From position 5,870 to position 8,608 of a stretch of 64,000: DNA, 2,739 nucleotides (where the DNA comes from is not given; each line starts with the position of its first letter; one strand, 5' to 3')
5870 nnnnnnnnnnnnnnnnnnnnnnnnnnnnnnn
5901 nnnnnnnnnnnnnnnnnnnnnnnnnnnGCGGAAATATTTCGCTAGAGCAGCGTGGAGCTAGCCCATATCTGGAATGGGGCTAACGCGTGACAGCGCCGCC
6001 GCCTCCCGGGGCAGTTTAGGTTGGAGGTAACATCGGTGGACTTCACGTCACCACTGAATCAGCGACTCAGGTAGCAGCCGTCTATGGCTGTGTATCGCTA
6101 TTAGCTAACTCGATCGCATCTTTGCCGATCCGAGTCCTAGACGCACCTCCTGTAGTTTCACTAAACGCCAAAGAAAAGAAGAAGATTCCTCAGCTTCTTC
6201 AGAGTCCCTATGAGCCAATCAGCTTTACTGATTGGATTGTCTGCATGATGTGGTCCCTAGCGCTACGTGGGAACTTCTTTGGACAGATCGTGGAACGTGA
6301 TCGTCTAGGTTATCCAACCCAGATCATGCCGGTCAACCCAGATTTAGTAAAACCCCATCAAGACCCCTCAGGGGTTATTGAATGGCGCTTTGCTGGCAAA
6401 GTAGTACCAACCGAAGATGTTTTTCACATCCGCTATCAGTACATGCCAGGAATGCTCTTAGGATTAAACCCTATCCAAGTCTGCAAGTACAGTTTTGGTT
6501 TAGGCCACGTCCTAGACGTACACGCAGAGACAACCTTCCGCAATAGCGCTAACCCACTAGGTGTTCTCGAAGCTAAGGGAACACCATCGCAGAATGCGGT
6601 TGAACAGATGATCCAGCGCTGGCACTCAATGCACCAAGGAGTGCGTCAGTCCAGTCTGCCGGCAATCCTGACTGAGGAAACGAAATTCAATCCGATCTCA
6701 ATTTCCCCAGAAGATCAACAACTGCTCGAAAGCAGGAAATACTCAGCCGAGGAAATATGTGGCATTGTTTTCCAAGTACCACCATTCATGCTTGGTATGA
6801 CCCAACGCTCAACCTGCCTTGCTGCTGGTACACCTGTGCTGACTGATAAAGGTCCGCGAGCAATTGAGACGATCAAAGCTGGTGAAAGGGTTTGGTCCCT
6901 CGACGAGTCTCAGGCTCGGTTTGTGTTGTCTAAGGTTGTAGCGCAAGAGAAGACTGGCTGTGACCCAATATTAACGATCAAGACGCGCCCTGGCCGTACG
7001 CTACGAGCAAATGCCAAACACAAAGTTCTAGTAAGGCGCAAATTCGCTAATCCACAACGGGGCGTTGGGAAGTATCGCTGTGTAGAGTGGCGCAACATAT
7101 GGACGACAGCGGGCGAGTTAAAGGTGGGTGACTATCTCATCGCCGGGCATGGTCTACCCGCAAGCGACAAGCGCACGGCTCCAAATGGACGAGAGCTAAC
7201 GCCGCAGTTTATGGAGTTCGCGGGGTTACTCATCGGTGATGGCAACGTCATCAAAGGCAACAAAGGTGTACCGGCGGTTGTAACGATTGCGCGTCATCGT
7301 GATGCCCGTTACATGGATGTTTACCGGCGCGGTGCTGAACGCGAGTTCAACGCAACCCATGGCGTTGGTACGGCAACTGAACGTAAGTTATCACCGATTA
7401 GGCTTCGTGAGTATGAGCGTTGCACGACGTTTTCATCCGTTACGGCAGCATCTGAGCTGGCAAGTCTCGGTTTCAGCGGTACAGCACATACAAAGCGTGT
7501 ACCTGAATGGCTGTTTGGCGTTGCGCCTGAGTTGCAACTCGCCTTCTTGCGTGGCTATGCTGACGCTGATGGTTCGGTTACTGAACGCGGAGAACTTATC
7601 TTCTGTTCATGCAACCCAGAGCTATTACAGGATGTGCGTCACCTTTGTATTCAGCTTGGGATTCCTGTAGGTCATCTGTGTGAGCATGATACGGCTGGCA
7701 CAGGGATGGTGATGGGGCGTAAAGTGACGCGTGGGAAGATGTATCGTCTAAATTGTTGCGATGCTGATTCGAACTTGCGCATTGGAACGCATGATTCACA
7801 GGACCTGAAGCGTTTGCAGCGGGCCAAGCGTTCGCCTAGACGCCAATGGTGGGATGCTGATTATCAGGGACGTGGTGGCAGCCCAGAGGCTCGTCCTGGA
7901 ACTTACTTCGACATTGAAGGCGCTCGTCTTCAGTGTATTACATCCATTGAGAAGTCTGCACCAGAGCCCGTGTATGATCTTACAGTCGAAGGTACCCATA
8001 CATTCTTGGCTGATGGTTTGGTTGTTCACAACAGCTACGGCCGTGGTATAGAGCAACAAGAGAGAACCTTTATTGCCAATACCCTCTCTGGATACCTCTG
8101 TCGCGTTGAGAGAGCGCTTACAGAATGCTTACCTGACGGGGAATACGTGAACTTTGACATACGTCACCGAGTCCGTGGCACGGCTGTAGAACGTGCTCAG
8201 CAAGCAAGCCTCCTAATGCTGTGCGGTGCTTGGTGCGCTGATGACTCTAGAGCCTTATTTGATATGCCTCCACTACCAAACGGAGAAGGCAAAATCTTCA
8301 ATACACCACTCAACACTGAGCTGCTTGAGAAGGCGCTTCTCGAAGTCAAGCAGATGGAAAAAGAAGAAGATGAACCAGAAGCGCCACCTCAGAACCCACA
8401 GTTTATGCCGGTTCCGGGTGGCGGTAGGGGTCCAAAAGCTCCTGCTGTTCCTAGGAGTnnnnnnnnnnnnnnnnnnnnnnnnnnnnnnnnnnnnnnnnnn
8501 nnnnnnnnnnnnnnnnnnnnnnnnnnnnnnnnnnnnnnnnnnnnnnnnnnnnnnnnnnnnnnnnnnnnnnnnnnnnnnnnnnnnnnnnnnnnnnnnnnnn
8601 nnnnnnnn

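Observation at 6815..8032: Second intein (class-1, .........) in the portal protein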

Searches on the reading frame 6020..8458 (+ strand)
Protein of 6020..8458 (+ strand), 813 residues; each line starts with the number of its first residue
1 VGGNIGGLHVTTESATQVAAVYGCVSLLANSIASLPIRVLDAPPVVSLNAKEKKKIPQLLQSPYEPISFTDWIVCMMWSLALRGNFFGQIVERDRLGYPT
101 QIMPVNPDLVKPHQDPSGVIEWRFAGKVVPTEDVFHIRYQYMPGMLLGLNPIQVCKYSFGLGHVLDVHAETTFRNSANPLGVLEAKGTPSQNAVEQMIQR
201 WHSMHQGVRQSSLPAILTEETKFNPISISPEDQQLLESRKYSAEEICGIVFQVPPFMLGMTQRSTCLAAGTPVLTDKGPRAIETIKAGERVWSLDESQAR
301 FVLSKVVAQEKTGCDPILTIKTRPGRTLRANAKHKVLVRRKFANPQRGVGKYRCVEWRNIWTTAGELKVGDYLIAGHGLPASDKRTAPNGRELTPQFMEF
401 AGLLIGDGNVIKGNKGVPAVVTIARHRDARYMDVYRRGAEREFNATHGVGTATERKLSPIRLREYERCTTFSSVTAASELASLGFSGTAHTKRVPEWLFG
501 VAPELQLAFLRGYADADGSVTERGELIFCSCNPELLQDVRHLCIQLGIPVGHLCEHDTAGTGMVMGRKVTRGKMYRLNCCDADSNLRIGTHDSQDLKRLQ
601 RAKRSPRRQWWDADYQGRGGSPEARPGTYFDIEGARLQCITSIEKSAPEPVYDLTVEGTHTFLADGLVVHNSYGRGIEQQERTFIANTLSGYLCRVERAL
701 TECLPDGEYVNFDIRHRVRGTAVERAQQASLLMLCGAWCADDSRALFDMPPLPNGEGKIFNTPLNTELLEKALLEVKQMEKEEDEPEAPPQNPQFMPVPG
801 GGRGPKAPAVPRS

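Call 7: search_protein_families(library=pfam, proteins=[window:6020-8458:+], max_evalue=0.01)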
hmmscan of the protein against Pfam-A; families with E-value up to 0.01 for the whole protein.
window:6020-8458:+ (813 aa): 6 families
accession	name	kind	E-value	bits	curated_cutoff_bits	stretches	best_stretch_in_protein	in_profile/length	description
PF04860.17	Phage_portal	-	3.7e-59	201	39.1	2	20-265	2-245/321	Phage portal protein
PF14890.11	Intein_splicing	-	1.4e-12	48.1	35.8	1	274-671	3-155/155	Intein splicing domain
PF14528.11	LAGLIDADG_3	-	8e-10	39.3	22.5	1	504-548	1-48/82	LAGLIDADG-like domain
PF13403.11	Hint_2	-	2.5e-05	25.1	28.4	1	265-307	1-45/147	Hint domain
PF07591.16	PT-HINT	-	4.7e-05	24.1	27.7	0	273-344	2-77/137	Pretoxin HINT domain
PF01079.26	Hint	-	0.0069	16.4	29.7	0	264-374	11-115/213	Hint module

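Call 8: search_protein_families(library=ncbifam, proteins=[window:6020-8458:+], max_evalue=0.01)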
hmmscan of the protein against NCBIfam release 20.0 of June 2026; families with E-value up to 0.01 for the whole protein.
window:6020-8458:+ (813 aa): 12 families
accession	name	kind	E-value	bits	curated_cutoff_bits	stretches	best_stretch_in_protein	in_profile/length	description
TIGR01537.1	portal_HK97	equivalog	3e-42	145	112.05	2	10-261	1-256/343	phage portal protein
NF005852.0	PRK07773.1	equivalog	4e-24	85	780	2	259-548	391-660/886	replicative DNA helicase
TIGR01443.1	intein_Cterm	domain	2.7e-09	37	15.6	1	650-672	1-24/24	intein C-terminal splicing region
NF038136.1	rSAM_Rv_intein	exception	6.2e-06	25.3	700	0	265-341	75-153/574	intein-containing Rv2578c family radical SAM protein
NF006207.0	PRK08332.1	equivalog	6.9e-06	23.5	2400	1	490-548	1081-1139/1684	vitamin B12-dependent ribonucleotide reductase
NF011491.0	PRK14898.1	equivalog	3.8e-05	21.9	783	0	640-672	509-544/860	DNA-directed RNA polymerase subunit A''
NF011418.0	PRK14845.1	equivalog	9.7e-05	20.3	756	0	488-548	212-273/1049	translation initiation factor IF-2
TIGR01445.1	intein_Nterm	domain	0.00014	22.8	24.5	1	266-338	1-83/83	intein N-terminal splicing region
NF038098.1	GyrA_w_intein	exception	0.00019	19.4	1850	0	487-567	317-400/1232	intein-containing DNA gyrase subunit A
NF011303.0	PRK14715.1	equivalog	0.0005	17.2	1585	1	488-555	1196-1265/1627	DNA-directed DNA polymerase II large subunit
NF038162.1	RtcB_rel_intein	exception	0.0012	16.9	1150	0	639-677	543-584/961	intein-containing RtcB family protein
NF045703.1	rSAM_Tes_intein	exception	0.0015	16.4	1700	0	291-340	206-254/1040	tetraether lipid synthase Tes, intein-containing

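Call 10: search_dna_similar(query=window:6020-8458:+, collection=phages, mode=protein, max_rows=40)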
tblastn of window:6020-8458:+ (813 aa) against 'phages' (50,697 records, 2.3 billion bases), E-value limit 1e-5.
Records with a match: 1254; places in all: 1257; records where one place covers at least 80% of the query: 0.
Best place of each record, by identity: <60% 1254.
By first word of the organism name: Mycobacterium 213; Vibrio 200; Microbacterium 138; Streptococcus 99; Ralstonia 58; Escherichia 58; Pseudomonas 54; Stx1a-converting 35; Klebsiella 33; Moraxella 31; and 81 more.
By host as written in the record: - 268; Mycobacterium smegmatis mc2 155 153; Microbacterium foliorum NRRL B-24224 93; Ralstonia solanacearum 45; Escherichia coli 43; Microbacterium foliorum NRRL B-24224 SEA 35; Moraxella catarrhalis 31; Mycobacterium smegmatis mc#155 25; and 311 more.
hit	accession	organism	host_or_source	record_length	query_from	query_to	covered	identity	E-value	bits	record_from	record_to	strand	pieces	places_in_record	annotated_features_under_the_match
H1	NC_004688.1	Mycobacterium phage Omega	Mycobacterium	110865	13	794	47%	35.1%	1e-36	220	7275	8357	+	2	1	portal protein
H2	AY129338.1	Mycobacterium phage Omega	Mycobacterium sp.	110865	13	794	47%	35.1%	1e-36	220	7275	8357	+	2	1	13: hypothetical protein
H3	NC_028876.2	Mycobacterium phage Ariel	Mycobacterium smegmatis mc2 155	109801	7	765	44%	36.7%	3e-38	227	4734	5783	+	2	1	11: portal protein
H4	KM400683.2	Mycobacterium phage Ariel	Mycobacterium smegmatis mc2 155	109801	7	765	44%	36.7%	3e-38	227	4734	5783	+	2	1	11: portal protein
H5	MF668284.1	Mycobacterium phage Squint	Mycobacterium smegmatis mc2 155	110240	7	765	44%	36.7%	3e-38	227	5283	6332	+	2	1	portal protein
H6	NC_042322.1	Mycobacterium phage LittleE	Mycobacterium smegmatis mc2 155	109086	7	765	44%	36.5%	4e-38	227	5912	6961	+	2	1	11: portal protein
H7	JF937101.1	Mycobacterium phage LittleE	Mycobacterium smegmatis mc2 155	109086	7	765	44%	36.5%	4e-38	227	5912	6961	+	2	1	11: portal protein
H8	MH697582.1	Mycobacterium phage Ejimix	Mycobacterium smegmatis mc2 155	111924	12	794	47%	33.7%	2e-35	222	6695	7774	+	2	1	13: portal protein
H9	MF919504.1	Mycobacterium phage DmpstrDiver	Mycobacterium smegmatis mc2 155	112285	12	794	47%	33.7%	3e-35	221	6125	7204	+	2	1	portal protein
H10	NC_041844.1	Mycobacterium phage Optimus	Mycobacterium smegmatis mc2 155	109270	12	794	47%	33.7%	4e-35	220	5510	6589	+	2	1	9: portal protein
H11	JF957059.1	Mycobacterium phage Optimus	Mycobacterium smegmatis mc2 155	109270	12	794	47%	33.7%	4e-35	220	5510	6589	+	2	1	9: portal protein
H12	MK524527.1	Mycobacterium phage ThreeRngTarjay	Mycobacterium smegmatis mc2 155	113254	12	794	47%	33.7%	4e-35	220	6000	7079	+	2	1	11: portal protein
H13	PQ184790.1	Mycobacterium phage Dove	Mycobacterium smegmatis mc2 155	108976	12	794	47%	33.7%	4e-35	220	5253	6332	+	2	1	9: portal protein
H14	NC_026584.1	Mycobacterium phage Minerva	Mycobacterium smegmatis mc2 155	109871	12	794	47%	33.7%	4e-35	220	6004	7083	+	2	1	11: portal protein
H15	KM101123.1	Mycobacterium phage Minerva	Mycobacterium smegmatis mc2 155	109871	12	794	47%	33.7%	4e-35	220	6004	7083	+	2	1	11: portal protein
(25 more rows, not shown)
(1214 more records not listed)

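Call 11: find_homologous_proteins(query=window:6020-8458:+, max_evalue=0.00001)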
Query window:6020-8458:+ (813 aa): 77 proteins with E <= 0.00001 among 8000 candidates.
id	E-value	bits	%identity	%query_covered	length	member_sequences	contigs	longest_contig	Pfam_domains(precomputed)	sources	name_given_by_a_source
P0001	0.0e+0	1732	100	91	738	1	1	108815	PF14528.12,PF04860.18,PF13403.12,PF14890.12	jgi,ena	-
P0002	0.0e+0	1024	58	97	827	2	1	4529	PF14528.12,PF04860.18,PF14890.12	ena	-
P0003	5.3e-236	804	49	94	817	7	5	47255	PF14528.12,PF04860.18,PF14890.12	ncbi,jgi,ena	jgi:HK97 family phage portal protein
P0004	3.4e-183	629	43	97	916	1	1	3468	PF04860.18,PF14890.12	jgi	jgi:HK97 family phage portal protein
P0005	6.0e-179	615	44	92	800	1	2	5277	PF05204.20,PF14528.12,PF04860.18,PF14890.12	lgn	-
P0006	1.1e-170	588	42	92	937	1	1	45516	PF14528.12,PF04860.18,PF14890.12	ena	-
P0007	6.7e-167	575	42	98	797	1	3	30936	PF14528.12,PF04860.18,PF14890.12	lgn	-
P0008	1.2e-166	574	42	93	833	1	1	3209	PF14528.12,PF04860.18,PF14890.12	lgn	-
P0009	8.0e-153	529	37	98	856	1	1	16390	PF14528.12,PF04860.18,PF14890.12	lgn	-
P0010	2.9e-149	517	38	93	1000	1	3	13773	PF14528.12,PF04860.18,PF14890.12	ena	-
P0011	2.5e-147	510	37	93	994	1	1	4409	PF14528.12,PF04860.18,PF14890.12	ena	-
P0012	2.7e-146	507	62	32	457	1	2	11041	PF04860.18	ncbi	-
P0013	1.4e-144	501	61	33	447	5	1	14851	PF04860.18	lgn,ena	-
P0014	1.6e-141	491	39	93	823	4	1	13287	PF14528.12,PF04860.18,PF14890.12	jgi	jgi:HK97 family phage portal protein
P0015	1.2e-136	475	43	73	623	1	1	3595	PF14528.12,PF04860.18,PF14890.12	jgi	jgi:hypothetical protein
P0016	9.2e-136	472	39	83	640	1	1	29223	PF14528.12,PF04860.18,PF14890.12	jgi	jgi:HK97 family phage portal protein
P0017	7.0e-132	459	58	33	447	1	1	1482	PF04860.18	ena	-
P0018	1.0e-131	459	37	92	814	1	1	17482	PF14528.12,PF04860.18,PF14890.12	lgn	-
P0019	7.7e-130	452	58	33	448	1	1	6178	PF04860.18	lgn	-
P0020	5.4e-129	450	36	97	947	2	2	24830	PF14528.12,PF04860.18,PF14890.12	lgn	-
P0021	3.3e-128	447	37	94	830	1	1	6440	PF14528.12,PF04860.18,PF14890.12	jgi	jgi:HK97 family phage portal protein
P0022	1.7e-127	445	36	96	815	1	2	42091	PF14528.12,PF04860.18,PF14890.12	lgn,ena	-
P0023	3.5e-127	444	36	97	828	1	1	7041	PF14528.12,PF04860.18,PF14890.12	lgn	-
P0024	4.6e-126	440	37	93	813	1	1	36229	PF14528.12,PF04860.18,PF14890.12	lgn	-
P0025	1.2e-125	439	37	94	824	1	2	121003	PF14528.12,PF04860.18,PF14890.12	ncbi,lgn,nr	ncbi:MAG: phage portal protein [Alicyclobacillus sp.]|nr:phage portal protein [Alicyclobacillus sp.]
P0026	1.2e-124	435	36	94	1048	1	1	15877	PF14528.12,PF04860.18,PF14890.12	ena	-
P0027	4.1e-123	430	37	93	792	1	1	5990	PF14528.12,PF04860.18,PF14890.12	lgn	-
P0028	2.0e-122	428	35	97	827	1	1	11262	PF14528.12,PF04860.18,PF14890.12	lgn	-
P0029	1.6e-121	425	36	93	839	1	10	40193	PF14528.12,PF01079.26,PF04860.18,PF14890.12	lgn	-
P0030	6.2e-121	423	36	92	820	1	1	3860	PF14528.12,PF04860.18,PF14890.12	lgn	-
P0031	2.7e-120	421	37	92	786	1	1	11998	PF14528.12,PF04860.18,PF14890.12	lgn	-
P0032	5.4e-120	420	36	93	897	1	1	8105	PF14528.12,PF04860.18,PF14890.12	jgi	-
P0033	5.8e-116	407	36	91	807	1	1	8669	PF14528.12,PF04860.18,PF14890.12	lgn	-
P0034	2.1e-114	401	36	92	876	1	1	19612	PF14528.12,PF04860.18,PF14890.12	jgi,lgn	-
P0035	1.1e-113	399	34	99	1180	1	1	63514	PF14528.12,PF04860.18,PF14890.12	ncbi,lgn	-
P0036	4.4e-109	384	39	41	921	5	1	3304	PF14528.12,PF04860.18,PF14890.12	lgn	-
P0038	2.9e-108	381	32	94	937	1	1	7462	PF14528.12,PF04860.18,PF14890.12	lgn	-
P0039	4.3e-107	377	35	94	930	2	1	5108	PF04860.18,PF14890.12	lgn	-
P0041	3.9e-105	371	33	96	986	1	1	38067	PF04860.18,PF14890.12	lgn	-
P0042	2.6e-104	368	35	84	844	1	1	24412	PF14528.12,PF04860.18,PF14890.12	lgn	-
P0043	3.5e-101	358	33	94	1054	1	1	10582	PF14528.12,PF04860.18,PF14890.12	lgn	-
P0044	6.9e-99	350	33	93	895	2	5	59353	PF14528.12,PF04860.18,PF14890.12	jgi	jgi:HK97 family phage portal protein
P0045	1.4e-98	349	34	92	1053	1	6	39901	PF14528.12,PF04860.18,PF14890.12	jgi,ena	-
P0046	9.1e-96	340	33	90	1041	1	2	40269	PF14528.12,PF04860.18,PF14890.12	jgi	-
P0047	2.3e-95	338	30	93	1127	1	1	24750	PF14528.12,PF04860.18,PF14890.12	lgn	-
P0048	1.1e-93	333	33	94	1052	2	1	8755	PF14528.12,PF04860.18,PF14890.12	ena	-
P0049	1.0e-92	330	32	90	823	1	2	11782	PF14528.12,PF01079.26,PF04860.18,PF14890.12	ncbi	-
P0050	8.2e-92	327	33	92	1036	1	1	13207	PF14528.12,PF04860.18,PF14890.12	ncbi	-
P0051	4.4e-91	324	45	32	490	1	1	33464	PF04860.18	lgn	-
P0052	1.2e-84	303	44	33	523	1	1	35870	PF04860.18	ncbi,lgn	-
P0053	4.8e-84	301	30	94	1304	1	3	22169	PF14528.12,PF04860.18,PF14890.12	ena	-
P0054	3.3e-83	298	32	92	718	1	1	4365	PF14528.12,PF04860.18,PF14890.12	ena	-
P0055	7.0e-64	234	35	56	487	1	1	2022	PF04860.18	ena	-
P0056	1.5e-58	217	35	33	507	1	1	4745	PF04860.18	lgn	-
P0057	2.9e-51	193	32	65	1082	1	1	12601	PF14528.12,PF04860.18,PF14890.12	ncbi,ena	-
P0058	6.5e-50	188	35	33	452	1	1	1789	PF04860.18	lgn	-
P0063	4.2e-24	103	30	32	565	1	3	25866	PF04860.18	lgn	-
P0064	3.2e-22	97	29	32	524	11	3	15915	PF04860.18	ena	-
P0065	1.1e-17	81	29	32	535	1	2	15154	PF04860.18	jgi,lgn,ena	-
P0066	2.2e-16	77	26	31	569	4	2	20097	PF08044.17,PF04860.18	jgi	jgi:HK97 family phage portal protein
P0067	2.0e-15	74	25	37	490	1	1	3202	PF04860.18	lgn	-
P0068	3.3e-15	73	26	32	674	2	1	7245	PF04860.18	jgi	jgi:HK97 family phage portal protein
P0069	1.8e-14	71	26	33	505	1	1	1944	PF04860.18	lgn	-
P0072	3.2e-11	60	28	32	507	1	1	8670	PF04860.18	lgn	-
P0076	6.1e-6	43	25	32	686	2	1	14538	PF04860.18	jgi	-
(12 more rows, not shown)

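Call 24: find_encoding_contigs(protein=P0001, flank=10000, max_places=3)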
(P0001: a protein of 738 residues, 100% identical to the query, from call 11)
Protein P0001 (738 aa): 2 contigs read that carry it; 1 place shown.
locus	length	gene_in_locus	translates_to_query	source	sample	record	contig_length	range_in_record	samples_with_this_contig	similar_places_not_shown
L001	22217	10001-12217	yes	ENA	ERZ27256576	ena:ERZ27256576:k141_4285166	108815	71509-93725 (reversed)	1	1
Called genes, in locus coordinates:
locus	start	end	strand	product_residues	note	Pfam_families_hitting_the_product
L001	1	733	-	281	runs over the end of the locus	PF01068:DNA_ligase_A_M, PF01331:mRNA_cap_enzyme (weak)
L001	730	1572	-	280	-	PF02735:Ku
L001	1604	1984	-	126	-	-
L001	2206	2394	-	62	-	-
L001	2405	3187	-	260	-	PF23822:DUF7192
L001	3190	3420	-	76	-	-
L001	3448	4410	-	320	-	PF00004:AAA (weak), PF07728:AAA_5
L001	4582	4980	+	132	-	-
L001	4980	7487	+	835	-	PF05204:Hom_end (faint), PF14528:LAGLIDADG_3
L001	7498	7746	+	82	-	-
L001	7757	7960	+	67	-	-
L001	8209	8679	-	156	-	-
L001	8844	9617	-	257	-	PF02945:Endonuclease_7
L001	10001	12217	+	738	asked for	PF04860:Phage_portal, PF13403:Hint_2 (faint), PF14890:Intein_splicing, PF14528:LAGLIDADG_3 (weak), PF04860:Phage_portal (weak)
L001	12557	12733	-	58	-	-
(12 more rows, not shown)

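Call 25: find_encoding_contigs(protein=P0013, flank=10000, max_places=3)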
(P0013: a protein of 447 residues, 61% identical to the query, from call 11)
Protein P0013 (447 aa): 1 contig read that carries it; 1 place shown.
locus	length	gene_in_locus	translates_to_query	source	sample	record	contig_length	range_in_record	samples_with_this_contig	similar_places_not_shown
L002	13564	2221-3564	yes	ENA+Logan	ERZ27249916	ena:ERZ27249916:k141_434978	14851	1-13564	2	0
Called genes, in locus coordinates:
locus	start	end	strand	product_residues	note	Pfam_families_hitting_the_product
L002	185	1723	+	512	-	-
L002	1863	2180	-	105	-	-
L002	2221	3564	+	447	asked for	PF04860:Phage_portal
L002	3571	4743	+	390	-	PF04586:Peptidase_S78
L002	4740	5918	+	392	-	PF05065:Phage_capsid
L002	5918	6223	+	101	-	-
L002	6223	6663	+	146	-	-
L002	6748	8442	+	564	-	PF05065:Phage_capsid (faint)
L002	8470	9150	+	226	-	-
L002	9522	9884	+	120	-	-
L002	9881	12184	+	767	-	PF12708:Pect-lyase_RHGA_epim, PF13385:Laminin_G_3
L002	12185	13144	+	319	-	-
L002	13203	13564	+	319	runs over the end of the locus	PF24163:HCP (faint)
